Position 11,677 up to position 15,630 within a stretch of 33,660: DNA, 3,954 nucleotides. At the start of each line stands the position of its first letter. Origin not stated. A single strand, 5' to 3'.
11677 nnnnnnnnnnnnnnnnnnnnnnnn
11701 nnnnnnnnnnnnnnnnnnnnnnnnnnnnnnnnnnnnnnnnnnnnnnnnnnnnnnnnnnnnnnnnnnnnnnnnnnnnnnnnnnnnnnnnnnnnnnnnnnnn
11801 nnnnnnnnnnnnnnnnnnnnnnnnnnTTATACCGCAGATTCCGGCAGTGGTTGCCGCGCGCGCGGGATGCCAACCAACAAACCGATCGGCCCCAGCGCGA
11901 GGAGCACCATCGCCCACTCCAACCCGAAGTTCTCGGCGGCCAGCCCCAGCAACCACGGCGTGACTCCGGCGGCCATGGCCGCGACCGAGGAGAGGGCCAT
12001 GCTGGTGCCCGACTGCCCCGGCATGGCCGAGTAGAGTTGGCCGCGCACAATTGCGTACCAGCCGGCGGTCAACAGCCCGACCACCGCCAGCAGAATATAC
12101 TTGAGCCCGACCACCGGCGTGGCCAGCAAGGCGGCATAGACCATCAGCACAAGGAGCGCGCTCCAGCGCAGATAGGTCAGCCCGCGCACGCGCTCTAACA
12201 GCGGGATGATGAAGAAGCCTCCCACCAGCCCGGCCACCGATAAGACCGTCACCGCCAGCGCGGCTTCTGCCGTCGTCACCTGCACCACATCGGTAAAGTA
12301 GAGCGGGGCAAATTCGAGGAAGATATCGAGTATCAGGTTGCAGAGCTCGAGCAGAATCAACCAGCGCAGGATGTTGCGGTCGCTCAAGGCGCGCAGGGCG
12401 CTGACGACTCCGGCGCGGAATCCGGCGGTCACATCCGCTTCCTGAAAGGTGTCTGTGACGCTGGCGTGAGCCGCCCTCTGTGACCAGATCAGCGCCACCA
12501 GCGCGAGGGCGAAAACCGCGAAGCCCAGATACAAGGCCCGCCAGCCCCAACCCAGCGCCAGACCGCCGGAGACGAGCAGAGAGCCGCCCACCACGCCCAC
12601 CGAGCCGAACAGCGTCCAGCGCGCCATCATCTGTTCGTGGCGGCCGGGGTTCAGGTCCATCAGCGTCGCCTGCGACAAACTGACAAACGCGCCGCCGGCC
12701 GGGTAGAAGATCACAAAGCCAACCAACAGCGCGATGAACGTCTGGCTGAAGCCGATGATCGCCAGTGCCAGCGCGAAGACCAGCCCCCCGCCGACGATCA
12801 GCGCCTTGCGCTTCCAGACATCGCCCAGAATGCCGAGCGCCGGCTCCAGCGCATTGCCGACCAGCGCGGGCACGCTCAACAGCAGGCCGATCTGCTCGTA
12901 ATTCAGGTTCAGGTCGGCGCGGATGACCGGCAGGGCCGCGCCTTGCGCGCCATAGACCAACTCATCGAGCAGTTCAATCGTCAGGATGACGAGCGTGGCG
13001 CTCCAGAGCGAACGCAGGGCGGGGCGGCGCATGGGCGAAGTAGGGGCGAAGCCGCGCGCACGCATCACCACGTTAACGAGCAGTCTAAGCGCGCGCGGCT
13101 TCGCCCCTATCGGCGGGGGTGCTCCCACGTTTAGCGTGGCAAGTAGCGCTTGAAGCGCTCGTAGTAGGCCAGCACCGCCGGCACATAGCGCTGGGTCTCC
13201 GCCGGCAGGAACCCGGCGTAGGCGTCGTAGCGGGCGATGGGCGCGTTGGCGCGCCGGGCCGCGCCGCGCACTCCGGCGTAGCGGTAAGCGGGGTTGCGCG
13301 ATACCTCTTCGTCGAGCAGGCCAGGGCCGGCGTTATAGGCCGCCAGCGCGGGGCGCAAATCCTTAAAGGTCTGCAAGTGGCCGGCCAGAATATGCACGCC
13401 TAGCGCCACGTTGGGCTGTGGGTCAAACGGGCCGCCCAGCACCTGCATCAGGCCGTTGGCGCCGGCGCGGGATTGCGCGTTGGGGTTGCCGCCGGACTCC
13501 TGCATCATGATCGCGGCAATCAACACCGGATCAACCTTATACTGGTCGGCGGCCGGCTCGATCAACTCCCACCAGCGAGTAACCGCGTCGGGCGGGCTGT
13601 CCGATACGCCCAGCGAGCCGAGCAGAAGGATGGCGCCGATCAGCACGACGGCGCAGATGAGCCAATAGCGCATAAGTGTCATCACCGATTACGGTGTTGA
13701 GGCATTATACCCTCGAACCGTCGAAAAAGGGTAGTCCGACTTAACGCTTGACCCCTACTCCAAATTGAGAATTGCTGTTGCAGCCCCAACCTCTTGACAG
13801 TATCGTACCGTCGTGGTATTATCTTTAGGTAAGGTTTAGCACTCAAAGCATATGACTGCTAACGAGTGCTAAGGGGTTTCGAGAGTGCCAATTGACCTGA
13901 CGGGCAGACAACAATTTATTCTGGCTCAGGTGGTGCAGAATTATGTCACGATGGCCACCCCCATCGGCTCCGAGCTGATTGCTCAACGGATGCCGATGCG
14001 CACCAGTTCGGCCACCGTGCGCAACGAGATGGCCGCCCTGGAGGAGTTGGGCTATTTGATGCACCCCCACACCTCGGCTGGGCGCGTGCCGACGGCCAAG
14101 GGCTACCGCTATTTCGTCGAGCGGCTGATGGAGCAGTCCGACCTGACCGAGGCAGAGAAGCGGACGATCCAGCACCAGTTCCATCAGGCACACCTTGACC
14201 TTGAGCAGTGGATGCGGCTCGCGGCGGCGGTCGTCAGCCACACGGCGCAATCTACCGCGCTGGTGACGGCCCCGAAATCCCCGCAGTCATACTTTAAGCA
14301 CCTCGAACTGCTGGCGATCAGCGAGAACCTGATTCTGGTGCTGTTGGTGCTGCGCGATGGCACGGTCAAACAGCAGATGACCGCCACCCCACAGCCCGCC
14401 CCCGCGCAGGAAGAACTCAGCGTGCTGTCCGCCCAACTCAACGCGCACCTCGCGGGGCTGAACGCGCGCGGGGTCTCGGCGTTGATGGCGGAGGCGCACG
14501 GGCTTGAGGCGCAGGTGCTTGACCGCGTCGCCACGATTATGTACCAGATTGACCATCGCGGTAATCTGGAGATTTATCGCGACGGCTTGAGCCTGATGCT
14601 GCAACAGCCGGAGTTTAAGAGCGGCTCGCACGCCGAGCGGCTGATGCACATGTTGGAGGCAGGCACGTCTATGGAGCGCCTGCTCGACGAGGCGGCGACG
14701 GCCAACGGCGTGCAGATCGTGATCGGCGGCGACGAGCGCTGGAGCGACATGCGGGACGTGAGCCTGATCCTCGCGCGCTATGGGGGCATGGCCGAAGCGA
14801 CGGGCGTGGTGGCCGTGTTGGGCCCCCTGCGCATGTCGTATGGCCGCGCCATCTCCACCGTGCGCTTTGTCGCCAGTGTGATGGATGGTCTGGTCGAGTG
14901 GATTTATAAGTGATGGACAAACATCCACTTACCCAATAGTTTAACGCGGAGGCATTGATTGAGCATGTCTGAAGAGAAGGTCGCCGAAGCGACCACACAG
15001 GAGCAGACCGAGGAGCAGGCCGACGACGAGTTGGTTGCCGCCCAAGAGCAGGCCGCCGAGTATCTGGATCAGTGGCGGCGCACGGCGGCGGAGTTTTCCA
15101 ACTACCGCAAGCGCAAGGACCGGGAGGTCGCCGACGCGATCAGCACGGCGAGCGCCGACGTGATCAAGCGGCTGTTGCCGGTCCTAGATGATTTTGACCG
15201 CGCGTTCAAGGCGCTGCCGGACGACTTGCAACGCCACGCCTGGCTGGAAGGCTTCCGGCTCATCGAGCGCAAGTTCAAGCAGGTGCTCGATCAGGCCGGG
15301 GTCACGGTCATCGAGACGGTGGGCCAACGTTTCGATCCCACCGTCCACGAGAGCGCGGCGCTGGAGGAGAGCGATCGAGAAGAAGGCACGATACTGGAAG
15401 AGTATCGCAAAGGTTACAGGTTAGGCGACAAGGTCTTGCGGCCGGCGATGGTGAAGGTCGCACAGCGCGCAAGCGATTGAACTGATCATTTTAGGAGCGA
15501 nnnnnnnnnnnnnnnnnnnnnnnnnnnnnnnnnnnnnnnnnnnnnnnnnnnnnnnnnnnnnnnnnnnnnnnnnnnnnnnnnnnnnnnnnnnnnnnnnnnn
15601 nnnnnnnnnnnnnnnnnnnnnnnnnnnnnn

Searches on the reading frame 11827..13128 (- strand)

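Call 30: search_protein_families(library=pfam, proteins=[window:11827-13128:-], max_evalue=0.00001)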
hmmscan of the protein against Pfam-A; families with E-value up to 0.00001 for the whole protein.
window:11827-13128:- (433 aa): 1 family
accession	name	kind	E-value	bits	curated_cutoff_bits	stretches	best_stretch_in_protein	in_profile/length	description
PF07690.21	MFS_1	-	1.2e-29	103.7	33.4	1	56-388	9-343/347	Major Facilitator Superfamily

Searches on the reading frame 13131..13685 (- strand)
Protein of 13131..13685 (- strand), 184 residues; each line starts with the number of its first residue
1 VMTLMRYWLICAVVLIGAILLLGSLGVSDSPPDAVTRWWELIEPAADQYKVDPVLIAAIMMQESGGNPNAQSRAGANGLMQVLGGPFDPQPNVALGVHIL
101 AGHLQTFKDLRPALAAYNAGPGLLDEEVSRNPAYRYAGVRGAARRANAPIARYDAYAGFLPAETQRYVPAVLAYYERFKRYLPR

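Call 31: search_protein_families(library=pfam, proteins=[window:13131-13685:-], max_evalue=0.00001)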
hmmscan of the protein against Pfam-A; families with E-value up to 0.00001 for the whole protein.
window:13131-13685:- (184 aa): 1 family
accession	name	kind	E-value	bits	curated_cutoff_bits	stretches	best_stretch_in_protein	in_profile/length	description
PF01464.25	SLT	-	1e-21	77.1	21.3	2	41-82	2-43/117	Transglycosylase SLT domain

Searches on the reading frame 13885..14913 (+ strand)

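Call 31: search_protein_families(library=pfam, proteins=[window:13885-14913:+], max_evalue=0.00001)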
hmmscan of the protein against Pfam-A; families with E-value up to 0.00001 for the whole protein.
window:13885-14913:+ (342 aa): 2 families
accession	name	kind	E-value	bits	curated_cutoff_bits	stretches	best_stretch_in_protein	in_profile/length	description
PF01628.27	HrcA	-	3.5e-42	145.3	22.2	1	107-323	1-215/215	HrcA protein C terminal domain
PF03444.21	HrcA_DNA-bdg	-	9.9e-06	25.6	21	0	4-76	1-72/79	Winged helix-turn-helix transcription repressor, HrcA DNA-binding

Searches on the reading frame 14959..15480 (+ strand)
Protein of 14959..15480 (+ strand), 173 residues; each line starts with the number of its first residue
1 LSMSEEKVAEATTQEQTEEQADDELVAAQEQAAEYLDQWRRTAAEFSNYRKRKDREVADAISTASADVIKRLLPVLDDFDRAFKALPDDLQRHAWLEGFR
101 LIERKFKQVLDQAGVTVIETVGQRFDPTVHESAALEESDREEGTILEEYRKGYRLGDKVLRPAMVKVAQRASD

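Call 31: search_protein_families(library=pfam, proteins=[window:14959-15480:+], max_evalue=0.00001)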
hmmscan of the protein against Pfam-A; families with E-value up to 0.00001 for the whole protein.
window:14959-15480:+ (173 aa): 1 family
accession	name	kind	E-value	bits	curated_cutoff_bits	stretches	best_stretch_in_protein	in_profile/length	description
PF01025.24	GrpE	-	7.7e-46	156.2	25.8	1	10-169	5-165/165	GrpE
